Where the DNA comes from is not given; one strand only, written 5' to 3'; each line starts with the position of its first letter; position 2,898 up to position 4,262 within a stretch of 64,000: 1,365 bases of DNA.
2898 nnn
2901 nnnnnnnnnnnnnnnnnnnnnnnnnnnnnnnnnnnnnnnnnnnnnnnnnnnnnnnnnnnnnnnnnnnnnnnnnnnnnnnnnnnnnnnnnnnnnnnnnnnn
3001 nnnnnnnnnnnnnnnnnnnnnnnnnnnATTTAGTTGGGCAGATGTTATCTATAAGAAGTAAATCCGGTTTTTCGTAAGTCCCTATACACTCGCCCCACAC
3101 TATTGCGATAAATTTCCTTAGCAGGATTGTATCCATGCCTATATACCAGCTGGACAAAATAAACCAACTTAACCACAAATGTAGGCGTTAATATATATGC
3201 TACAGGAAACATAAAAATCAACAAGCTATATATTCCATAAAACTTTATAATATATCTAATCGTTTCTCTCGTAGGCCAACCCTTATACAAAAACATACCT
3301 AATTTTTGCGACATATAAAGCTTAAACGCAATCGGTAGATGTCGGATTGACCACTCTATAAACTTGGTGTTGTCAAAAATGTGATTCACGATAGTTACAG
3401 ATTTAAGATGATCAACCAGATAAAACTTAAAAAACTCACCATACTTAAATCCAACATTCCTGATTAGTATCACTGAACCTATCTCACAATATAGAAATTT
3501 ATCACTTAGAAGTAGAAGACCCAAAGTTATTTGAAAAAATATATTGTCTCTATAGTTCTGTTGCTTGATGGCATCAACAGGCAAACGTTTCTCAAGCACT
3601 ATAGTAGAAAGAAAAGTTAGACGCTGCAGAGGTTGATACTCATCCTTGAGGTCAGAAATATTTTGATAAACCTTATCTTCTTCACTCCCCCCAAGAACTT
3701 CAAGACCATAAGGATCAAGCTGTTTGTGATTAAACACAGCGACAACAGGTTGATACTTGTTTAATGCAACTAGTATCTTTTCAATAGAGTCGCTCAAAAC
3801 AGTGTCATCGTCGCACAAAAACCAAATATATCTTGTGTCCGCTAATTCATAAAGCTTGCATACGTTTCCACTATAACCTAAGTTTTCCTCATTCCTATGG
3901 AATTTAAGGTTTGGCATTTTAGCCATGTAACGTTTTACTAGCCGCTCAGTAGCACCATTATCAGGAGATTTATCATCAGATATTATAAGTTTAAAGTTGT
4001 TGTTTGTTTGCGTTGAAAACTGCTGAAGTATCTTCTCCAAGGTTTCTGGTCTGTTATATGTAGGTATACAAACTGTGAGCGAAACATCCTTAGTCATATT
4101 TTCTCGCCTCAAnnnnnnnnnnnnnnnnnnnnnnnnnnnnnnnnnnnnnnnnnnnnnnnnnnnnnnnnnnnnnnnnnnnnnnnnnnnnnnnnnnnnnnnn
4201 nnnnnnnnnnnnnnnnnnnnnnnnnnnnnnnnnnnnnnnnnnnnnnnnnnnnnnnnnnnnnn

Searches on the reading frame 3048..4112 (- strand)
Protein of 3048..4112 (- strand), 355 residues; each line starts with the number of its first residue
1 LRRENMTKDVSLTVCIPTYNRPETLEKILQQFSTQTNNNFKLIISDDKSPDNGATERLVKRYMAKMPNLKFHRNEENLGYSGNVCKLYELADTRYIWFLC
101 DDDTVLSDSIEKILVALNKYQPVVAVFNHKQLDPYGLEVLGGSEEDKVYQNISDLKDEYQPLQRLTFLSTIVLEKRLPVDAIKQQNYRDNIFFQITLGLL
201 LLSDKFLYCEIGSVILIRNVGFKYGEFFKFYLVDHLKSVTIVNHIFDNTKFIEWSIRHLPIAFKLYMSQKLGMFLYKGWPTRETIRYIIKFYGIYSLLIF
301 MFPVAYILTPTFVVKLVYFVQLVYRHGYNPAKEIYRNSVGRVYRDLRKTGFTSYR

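Call 8: search_protein_families(library=pfam, proteins=[window:3048-4112:-], max_evalue=0.01)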
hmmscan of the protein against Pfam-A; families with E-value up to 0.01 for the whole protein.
window:3048-4112:- (355 aa): 3 families
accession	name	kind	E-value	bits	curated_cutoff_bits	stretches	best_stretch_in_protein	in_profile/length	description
PF00535.33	Glycos_transf_2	-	2.1e-20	73.8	23.3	1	13-128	1-114/168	Glycosyl transferase family 2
PF13641.12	Glyco_tranf_2_3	-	2e-05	25.1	27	1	12-117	3-111/230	Glycosyltransferase like family 2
PF10111.15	Glyco_tranf_2_2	-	7.2e-05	22.8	27.3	1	13-115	1-104/276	Glycosyltransferase like family 2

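Call 53: search_protein_families(library=ncbifam, proteins=[window:3048-4112:-], max_evalue=0.001)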
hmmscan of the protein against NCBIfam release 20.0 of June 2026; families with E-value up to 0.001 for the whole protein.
window:3048-4112:- (355 aa): 13 families
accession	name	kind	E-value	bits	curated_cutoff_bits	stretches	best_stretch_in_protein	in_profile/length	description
NF050050.1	ProtGlycPglI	equivalog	5.7e-15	55.5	500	1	12-118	4-109/306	GalNAc(5)-diNAcBac-PP-undecaprenol beta-1,3-glucosyltransferase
TIGR04440.1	glyco_TIGR04440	domain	1.5e-12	47.7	70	1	12-201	2-198/215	TIGR00180 family glycosyltransferase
NF047683.1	TeichurnBiosyTuaG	equivalog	6.1e-11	42.4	400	1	10-126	6-120/252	teichuronic acid biosynthesis protein TuaG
NF007482.0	PRK10073.1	equivalog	1.3e-09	37.5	423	1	7-114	3-107/334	glycosyltransferase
NF053739.1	GlytfEpsEBac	equivalog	1.3e-08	34.2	450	1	13-121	4-111/265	glycosyltransferase EpsE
NF041875.1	EPS_EpsD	equivalog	2.3e-08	33.8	370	1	12-120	1-107/325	exopolysaccharide biosynthesis glycosyltransferase EpsD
TIGR03937.1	PgaC_IcaA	equivalog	6.6e-08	31.9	422.3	1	6-124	41-156/407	poly-beta-1,6-N-acetyl-D-glucosamine synthase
NF038302.1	EPS_HpsE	equivalog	1.8e-07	30.4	300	1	11-113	2-107/307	hormogonium polysaccharide biosynthesis glycosyltransferase HpsE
NF041394.1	GtaseAglG_Halo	equivalog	5.2e-05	22.7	440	1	9-119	2-109/304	glucosyl-dolichyl phosphate glucuronosyltransferase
TIGR04283.1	glyco_like_mftF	equivalog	5.3e-05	22.9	182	1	12-129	1-109/221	TIGR04283 family arsenosugar biosynthesis glycosyltransferase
TIGR03965.1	mycofact_glyco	equivalog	0.00039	19.4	280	1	9-106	73-168/467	mycofactocin biosynthesis glycosyltransferase MftF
NF007453.0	PRK10018.1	equivalog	0.00093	18.9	382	0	8-114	4-108/280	colanic acid biosynthesis glycosyltransferase WcaA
NF038299.1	EPS_HpsN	equivalog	0.00097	18.2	425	0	11-75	2-65/317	hormogonium polysaccharide biosynthesis glycosyltransferase HpsN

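Call 84: search_solved_structures(query=window:3048-4112:-, max_evalue=0.01)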
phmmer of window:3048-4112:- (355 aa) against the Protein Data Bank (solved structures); distinct sequences matched with E-value up to 0.01: 10.
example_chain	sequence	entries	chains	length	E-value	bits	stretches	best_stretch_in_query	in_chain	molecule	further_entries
3bcv_A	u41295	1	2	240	1.8e-09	40.6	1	12-156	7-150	Putative glycosyltransferase protein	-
2z87_A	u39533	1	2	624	3.2e-08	36.4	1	12-134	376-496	Chondroitin synthase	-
2z86_A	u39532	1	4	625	3.3e-08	36.4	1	12-134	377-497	Chondroitin synthase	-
6h1j_A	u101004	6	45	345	1.6e-07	34.2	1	12-112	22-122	Probable ss-1,3-N-acetylglucosaminyltransferase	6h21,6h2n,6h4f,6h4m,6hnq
8bz8_A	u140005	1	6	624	2e-05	27.3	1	7-113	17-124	Glycosyltransferase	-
8bz4_A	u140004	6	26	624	2e-05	27.3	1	7-113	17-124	Glycosyltransferase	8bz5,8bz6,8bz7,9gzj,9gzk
5tze_C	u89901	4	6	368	0.00034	23.2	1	12-130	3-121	Glycosyl transferase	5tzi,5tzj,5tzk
5hea_A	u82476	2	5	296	0.00036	23.2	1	12-126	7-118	Putative glycosyltransferase (GalT1)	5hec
5mlz_A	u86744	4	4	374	0.00061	22.4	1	9-92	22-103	Dolichol monophosphate mannose synthase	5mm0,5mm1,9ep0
1h7l_A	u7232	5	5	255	0.00076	22.1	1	12-126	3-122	SPORE COAT POLYSACCHARIDE BIOSYNTHESIS PROTEIN SPSA | PROTEIN (SPORE COAT POLYSACCHARIDE BIOSYNTHESIS PROTEIN SPSA)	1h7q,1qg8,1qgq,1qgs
